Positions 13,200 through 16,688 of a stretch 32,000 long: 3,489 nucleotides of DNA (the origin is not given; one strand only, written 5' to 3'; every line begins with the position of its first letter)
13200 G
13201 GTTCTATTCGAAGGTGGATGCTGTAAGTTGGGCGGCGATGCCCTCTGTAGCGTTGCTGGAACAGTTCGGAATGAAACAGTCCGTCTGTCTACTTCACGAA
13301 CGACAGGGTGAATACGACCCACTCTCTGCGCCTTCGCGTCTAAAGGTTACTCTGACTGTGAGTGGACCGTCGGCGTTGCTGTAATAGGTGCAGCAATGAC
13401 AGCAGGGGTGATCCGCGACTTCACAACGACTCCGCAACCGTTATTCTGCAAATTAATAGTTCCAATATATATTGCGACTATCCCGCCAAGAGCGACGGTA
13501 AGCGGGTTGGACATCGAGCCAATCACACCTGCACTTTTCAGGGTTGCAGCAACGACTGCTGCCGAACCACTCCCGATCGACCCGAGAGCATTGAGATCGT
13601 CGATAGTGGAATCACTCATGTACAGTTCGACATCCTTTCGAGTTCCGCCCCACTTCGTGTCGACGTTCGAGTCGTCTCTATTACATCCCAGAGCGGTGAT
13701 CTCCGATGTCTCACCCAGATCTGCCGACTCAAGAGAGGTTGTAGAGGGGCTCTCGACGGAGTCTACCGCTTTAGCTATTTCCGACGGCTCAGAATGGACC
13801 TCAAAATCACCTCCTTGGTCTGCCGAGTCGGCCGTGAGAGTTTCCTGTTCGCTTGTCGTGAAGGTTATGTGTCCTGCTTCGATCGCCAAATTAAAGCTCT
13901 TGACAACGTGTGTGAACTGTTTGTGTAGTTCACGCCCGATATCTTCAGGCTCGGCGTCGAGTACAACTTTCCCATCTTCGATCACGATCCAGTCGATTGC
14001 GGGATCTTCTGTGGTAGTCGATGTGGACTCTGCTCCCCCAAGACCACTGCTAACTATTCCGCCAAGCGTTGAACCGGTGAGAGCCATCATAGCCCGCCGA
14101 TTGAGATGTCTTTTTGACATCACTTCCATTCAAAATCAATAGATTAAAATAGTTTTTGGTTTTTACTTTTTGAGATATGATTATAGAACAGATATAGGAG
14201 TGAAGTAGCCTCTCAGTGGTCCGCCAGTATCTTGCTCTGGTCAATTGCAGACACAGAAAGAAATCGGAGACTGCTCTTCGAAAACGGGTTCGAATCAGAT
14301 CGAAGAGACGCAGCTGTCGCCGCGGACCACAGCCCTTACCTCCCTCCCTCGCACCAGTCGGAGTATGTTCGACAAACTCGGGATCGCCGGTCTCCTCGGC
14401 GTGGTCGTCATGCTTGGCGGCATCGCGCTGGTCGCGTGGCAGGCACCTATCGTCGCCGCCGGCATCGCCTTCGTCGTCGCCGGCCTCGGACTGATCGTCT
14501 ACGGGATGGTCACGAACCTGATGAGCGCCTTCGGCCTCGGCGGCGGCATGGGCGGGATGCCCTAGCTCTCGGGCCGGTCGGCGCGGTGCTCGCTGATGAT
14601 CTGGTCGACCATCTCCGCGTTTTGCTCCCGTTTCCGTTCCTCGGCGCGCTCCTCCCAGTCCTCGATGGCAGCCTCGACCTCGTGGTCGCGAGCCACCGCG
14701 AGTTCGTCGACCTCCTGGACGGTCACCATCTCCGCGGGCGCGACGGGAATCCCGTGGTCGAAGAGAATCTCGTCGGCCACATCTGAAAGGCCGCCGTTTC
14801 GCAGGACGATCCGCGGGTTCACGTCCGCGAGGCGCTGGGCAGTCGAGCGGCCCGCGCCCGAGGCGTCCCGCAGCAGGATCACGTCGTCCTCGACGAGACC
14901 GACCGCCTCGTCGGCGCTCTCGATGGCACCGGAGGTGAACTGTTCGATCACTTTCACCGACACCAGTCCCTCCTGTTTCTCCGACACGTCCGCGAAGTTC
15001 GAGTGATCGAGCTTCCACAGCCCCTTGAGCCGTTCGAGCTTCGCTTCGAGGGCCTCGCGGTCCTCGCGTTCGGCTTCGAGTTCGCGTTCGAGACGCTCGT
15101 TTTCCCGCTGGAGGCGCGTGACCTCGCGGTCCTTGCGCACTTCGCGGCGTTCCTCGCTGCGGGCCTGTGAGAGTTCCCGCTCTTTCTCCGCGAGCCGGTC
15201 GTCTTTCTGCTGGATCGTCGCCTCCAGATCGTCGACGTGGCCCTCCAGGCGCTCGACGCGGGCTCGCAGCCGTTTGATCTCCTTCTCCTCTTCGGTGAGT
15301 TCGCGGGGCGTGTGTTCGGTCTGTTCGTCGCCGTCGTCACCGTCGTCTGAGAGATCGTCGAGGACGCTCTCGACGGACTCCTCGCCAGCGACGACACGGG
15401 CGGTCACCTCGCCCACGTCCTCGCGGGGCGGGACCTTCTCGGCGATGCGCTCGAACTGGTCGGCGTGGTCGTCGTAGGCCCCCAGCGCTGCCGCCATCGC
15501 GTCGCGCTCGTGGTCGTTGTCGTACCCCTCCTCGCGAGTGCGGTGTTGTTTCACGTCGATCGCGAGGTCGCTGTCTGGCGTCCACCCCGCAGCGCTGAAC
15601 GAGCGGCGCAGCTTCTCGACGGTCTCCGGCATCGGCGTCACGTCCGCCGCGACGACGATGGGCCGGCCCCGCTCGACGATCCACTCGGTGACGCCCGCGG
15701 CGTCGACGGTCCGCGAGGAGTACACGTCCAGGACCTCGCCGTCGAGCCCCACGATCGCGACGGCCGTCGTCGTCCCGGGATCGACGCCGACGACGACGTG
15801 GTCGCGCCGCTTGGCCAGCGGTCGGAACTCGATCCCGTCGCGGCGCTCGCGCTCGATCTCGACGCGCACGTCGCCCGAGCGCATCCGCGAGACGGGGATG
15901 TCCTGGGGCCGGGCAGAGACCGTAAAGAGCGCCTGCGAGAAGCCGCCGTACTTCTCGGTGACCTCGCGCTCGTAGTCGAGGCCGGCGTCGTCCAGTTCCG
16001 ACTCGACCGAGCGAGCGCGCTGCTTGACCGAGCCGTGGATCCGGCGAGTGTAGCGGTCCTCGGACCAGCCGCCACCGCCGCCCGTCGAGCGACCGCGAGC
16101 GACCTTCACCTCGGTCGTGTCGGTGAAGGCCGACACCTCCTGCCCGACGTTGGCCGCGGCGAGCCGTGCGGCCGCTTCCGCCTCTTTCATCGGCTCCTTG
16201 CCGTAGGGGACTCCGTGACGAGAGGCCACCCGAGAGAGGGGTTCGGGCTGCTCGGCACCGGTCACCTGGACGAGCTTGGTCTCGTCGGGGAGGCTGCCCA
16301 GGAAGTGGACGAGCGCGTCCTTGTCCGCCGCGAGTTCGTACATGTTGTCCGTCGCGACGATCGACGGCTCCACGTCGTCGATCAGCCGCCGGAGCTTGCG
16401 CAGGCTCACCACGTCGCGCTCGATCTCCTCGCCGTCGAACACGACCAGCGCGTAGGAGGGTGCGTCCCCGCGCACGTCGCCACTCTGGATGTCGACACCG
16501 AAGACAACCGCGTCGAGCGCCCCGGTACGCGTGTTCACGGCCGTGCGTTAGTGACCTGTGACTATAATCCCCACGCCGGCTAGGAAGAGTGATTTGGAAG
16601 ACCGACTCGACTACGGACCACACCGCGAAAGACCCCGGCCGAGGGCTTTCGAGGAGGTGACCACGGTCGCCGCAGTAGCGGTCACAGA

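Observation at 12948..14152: Non-C8 Tat precursor with acidic pro-region, Gly-rich two-Cys hydrophobic C-terminus and a 60-aa two-TM partner: candidate undescribed halocin/immunity-like pair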

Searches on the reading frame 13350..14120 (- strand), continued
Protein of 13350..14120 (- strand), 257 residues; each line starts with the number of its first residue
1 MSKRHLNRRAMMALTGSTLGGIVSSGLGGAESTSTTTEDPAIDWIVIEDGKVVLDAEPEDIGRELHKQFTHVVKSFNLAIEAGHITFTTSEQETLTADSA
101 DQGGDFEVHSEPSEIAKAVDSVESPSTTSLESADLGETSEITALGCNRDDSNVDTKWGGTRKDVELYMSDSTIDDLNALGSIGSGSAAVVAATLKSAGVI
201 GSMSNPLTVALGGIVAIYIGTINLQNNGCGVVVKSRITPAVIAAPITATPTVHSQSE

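Call 92: search_protein_families(library=ncbifam, proteins=[P0022, P0029, P0008, P0006, P0036, P0004], max_evalue=0.1)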
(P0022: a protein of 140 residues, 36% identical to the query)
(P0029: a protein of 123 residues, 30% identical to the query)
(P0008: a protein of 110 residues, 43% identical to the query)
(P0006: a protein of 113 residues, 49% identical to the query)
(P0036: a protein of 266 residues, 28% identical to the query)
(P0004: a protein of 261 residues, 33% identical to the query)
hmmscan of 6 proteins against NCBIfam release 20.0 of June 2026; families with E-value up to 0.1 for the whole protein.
P0022 (140 aa): 0 families

P0029 (123 aa): 1 family
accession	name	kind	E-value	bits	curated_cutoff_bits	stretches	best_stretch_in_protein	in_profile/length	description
TIGR02811.1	formate_TAT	hypoth_equivalog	0.0022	18.3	48.45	1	2-45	5-51/66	formate dehydrogenase region TAT target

P0008 (110 aa): 0 families

P0006 (113 aa): 1 family
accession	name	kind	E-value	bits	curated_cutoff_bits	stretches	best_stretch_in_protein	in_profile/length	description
NF047706.1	LIC12611_phage_tail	subfamily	0.088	11.5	480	1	26-84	335-393/628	LIC12611 family phage tail protein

P0036 (266 aa): 1 family
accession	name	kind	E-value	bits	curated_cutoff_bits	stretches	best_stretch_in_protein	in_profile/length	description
TIGR02811.1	formate_TAT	hypoth_equivalog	0.04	14.3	48.45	1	4-37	8-45/66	formate dehydrogenase region TAT target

P0004 (261 aa): 1 family
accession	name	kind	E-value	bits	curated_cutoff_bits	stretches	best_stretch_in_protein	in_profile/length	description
TIGR01409.1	TAT_signal_seq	domain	0.022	15.1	16.7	1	8-34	2-28/29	twin-arginine translocation signal domain-containing protein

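Call 96: search_protein_families(library=pfam, proteins=[L092:8055-9668:-, L085:3478-4251:+], max_evalue=0.01)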
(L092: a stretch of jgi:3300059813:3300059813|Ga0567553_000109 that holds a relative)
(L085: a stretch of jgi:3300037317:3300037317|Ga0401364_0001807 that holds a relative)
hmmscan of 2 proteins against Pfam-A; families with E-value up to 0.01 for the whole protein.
L092:8055-9668:- (537 aa): 1 family
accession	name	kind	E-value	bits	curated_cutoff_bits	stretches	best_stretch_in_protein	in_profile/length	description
PF00082.27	Peptidase_S8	-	1.5e-54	185.7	21.8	1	146-391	2-288/288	Subtilase family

L085:3478-4251:+ (257 aa): 0 families

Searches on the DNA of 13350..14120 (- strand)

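Call 102: search_dna_similar(query=L085:1-13666:+, collection=plasmids, mode=near, max_rows=8)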
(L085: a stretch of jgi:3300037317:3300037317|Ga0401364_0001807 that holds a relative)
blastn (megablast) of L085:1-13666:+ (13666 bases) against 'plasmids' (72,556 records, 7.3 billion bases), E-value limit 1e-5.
Records with a match: 1; places in all: 1; records where one place covers at least 80% of the query: 0.
Best place of each record, by identity: 90-95% 1.
By first word of the organism name: Halomarina 1.
By predicted mobility (MOB-suite, as given by PLSDB): non-mobilizable 1.
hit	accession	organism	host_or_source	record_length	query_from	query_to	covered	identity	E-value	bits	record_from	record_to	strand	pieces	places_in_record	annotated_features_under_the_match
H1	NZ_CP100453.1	Halomarina sp. BCD28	cell culture,sediment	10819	9038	9090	0%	90.6%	1e-7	69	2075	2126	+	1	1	none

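Call 103: search_dna_similar(query=L085:1-13666:+, collection=phages, mode=near, max_rows=8)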
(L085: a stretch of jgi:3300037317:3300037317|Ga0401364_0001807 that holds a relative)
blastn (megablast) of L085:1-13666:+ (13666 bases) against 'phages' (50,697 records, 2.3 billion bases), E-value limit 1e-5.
No match.

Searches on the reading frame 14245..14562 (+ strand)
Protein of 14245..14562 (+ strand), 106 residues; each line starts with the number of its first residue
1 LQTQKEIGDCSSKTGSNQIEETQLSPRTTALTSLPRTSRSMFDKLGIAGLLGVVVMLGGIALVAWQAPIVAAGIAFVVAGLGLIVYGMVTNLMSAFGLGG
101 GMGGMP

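Call 3: search_protein_families(library=pfam, proteins=[window:14245-14562:+], max_evalue=1)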
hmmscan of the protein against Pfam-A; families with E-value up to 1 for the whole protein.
window:14245-14562:+ (106 aa): 4 families
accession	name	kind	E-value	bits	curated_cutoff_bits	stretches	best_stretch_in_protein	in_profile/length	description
PF24282.1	DUF7470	-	4e-23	81.5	27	1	41-98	1-58/58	Family of unknown function (DUF7470)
PF14235.11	DUF4337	-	0.047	14.3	27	1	3-88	75-161/161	Domain of unknown function (DUF4337)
PF02771.21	Acyl-CoA_dh_N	-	0.097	13.5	22.9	1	25-93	20-89/113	Acyl-CoA dehydrogenase, N-terminal domain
PF24368.1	DUF7524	-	0.23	11.7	27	1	32-81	133-179/182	Family of unknown function (DUF7524)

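Call 4: search_protein_families(library=ncbifam, proteins=[window:14245-14562:+], max_evalue=1)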
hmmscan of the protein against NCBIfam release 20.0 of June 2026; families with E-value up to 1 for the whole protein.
window:14245-14562:+ (106 aa): 0 families

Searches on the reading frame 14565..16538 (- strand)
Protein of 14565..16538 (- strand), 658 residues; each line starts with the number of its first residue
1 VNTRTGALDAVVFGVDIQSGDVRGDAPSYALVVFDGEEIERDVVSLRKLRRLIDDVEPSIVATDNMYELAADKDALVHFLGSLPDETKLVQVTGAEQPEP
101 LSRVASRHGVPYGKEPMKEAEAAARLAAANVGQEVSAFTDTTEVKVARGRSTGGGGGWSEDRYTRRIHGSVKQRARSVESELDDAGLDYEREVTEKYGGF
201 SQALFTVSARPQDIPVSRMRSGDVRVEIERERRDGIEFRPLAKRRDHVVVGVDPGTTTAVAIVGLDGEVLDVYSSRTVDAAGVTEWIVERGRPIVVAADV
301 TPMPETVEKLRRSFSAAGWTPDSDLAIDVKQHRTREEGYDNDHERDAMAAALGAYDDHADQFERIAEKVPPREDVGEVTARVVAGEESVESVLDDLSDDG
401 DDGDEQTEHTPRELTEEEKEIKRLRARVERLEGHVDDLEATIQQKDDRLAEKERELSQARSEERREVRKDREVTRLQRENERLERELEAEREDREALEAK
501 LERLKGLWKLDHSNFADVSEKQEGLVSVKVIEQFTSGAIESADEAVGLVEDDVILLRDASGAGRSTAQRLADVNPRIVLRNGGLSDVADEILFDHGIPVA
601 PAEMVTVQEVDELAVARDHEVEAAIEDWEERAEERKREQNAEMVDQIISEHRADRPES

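Call 3: search_protein_families(library=pfam, proteins=[window:14565-16538:-], max_evalue=1)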
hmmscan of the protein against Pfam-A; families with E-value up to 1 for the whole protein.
window:14565-16538:- (658 aa): 14 families
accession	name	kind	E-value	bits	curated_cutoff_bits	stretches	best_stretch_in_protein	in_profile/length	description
PF04312.18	DUF460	-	4e-48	163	28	1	219-351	2-135/135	Protein of unknown function (DUF460)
PF06818.20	Fez1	-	0.0018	19.2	34.4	1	360-509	25-167/199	Fez1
PF02601.20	Exonuc_VII_L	-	0.0026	17.7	35.9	1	401-507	165-272/315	Exonuclease VII, large subunit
PF14389.11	Lzipper-MIP1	-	0.023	15.5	32.2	0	474-531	7-63/84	Leucine-zipper of ternary complex factor MIP1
PF23991.1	DUF7310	-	0.026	15.4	40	1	402-443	14-54/83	Coiled-coil region of unknown function (DUF7310)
PF25610.1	HR1_TOCA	-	0.027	15.2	27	0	464-498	6-40/90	TOCA family HR1 domain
PF18394.6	TBK1_CCD1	-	0.036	14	25.9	1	415-483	93-160/256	TANK-binding kinase 1 coiled-coil domain 1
PF16046.10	FAM76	-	0.052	13.4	28.5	1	426-497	217-286/298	FAM76 protein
PF17082.10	Spc29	-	0.073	13.3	31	0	456-543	110-199/245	Spindle Pole Component 29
PF08657.15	DASH_Spc34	-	0.25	11.4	26.7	1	414-503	205-279/280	DASH complex subunit Spc34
PF16523.10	betaPIX_CC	-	0.27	11.6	26.8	1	472-507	40-75/85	betaPIX coiled coil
PF01763.21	Herpes_UL6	-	0.3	10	27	1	377-481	322-425/562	Herpesvirus UL6 like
PF19745.5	FUT8_N_cat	-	0.38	9.9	27.6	1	415-569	39-185/499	Alpha-(1,6)-fucosyltransferase N- and catalytic domains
PF07889.17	DUF1664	-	0.39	11.2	34.6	1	377-444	52-119/124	Protein of unknown function (DUF1664)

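Call 4: search_protein_families(library=ncbifam, proteins=[window:14565-16538:-], max_evalue=1)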
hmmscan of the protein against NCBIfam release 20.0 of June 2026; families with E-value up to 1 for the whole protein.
window:14565-16538:- (658 aa): 14 families
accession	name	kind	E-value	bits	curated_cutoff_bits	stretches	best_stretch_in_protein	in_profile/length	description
TIGR04523.1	Mplasa_alph_rch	subfamily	1.5e-07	29.8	270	1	396-505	312-418/745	helix-rich protein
TIGR02168.1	SMC_prok_B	equivalog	2.3e-05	22.3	567.35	1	379-520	737-882/1181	chromosome segregation protein SMC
NF045487.1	ASRP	equivalog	3.8e-05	22.5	300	1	405-505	128-442/593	archaea-specific SMC-related protein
TIGR04211.1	SH3_and_anchor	equivalog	0.00088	18.9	65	1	408-505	62-159/198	TIGR04211 family SH3 domain-containing protein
NF003034.1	PRK03918.1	equivalog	0.0014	16.7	700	1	412-505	612-700/878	DNA double-strand break repair ATPase Rad50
NF052320.1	Cbp1_fam_LP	subfamily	0.0028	17.2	90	1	402-501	85-188/286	Cbp1 family collagen-binding glycoprotein adhesin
NF041034.1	Rad50_Sulf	equivalog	0.007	14.3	1000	1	409-523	542-652/872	DNA double-strand break repair ATPase Rad50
NF043058.1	T4SS_LegC2C7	subfamily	0.043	12.8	350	1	407-504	176-271/348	LegC2/C7 family Dot/Icm T4SS effector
TIGR01843.1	type_I_hlyD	subfamily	0.075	12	208.65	1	405-505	129-229/422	HlyD family type I secretion periplasmic adaptor subunit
NF045780.1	TrlF_fam_ATP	equivalog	0.21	10.2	350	1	355-517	528-683/944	TrlF family AAA-like ATPase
TIGR02169.1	SMC_prok_A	equivalog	0.26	8.9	729.4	1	387-522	248-381/1165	chromosome segregation protein SMC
TIGR03480.1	HpnN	hypoth_equivalog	0.3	9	751.85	1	392-502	546-656/862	hopanoid biosynthesis associated RND transporter like protein HpnN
NF052374.1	HopndTporHpnN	equivalog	0.38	8.7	1100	1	410-503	565-657/858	hopanoid transporter HpnN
NF004521.0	PRK05866.1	equivalog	0.42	9.7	368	1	542-616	32-110/294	SDR family oxidoreductase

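Call 11: find_related_loci(query=window:14565-16538:-, collection=genome_contigs, flank=6000)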
Query window:14565-16538:- (658 aa) in genome_contigs; peptide patterns used: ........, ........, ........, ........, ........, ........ (x = any residue, [..] = any of these).
568 stretches matched a pattern; 539 encode a relative of the query (tblastn E <= 1e-3); the best 80 are kept; 80 distinct loci.
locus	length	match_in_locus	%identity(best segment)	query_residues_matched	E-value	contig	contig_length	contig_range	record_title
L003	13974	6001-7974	98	1-658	0e+0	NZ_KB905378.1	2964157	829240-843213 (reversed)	Halomicrobium katesii DSM 19301 HalkaDRAFT_scaffold1.1, whole genome shotgun sequence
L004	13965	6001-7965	81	3-658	0e+0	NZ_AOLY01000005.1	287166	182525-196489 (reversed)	Haloarcula japonica DSM 6131 contig_5, whole genome shotgun sequence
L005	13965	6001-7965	80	3-658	0e+0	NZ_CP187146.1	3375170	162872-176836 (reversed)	Haloarcula salina strain MBLA0135 chromosome, complete genome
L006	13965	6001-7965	80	3-658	0e+0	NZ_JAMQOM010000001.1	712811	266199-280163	Haloarcula terrestris strain S1AR25-5A NODE_1_length_712811_cov_77.508881, whole genome shotgun sequence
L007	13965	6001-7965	80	3-658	0e+0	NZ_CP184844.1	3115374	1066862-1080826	Haloarcula sp. NS06 chromosome 1, complete sequence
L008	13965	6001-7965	80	3-658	0e+0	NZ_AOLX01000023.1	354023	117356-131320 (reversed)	Haloarcula argentinensis DSM 12282 contig_23, whole genome shotgun sequence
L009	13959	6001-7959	80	3-656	0e+0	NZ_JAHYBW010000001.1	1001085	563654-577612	Haloarcula sp. 1CSR25-25 NODE_1_length_1001085_cov_62.458007, whole genome shotgun sequence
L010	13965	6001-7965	80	3-658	0e+0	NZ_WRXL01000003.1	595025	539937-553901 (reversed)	Haloarcula salina strain YGHS18 scaffold3, whole genome shotgun sequence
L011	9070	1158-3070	87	1-658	0e+0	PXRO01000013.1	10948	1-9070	MAG: Halobacteriales archaeon QS_4_62_28 qs_4_scaffold_1498, whole genome shotgun sequence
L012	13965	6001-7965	80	3-658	0e+0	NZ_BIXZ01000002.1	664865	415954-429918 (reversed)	Haloarcula mannanilytica strain MD-130 sequence02, whole genome shotgun sequence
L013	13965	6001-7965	80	3-658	0e+0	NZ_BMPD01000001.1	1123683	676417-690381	Haloarcula sebkhae strain JCM 19018 sequence01, whole genome shotgun sequence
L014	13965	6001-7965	80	3-658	0e+0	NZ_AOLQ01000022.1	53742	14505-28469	Haloarcula vallismortis ATCC 29715 contig_22, whole genome shotgun sequence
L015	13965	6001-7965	79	3-658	0e+0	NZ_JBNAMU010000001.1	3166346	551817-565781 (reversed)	Haloarcula amylolytica strain MBLA0133 contig.1.cir, whole genome shotgun sequence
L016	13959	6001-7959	78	3-656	0e+0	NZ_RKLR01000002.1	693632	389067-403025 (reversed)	Haloarcula rubra strain F13 NODE_2_length_693632_cov_44.594020, whole genome shotgun sequence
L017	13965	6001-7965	77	3-658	0e+0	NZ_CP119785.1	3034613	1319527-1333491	Haloarcula rara strain SHR3 chromosome, complete genome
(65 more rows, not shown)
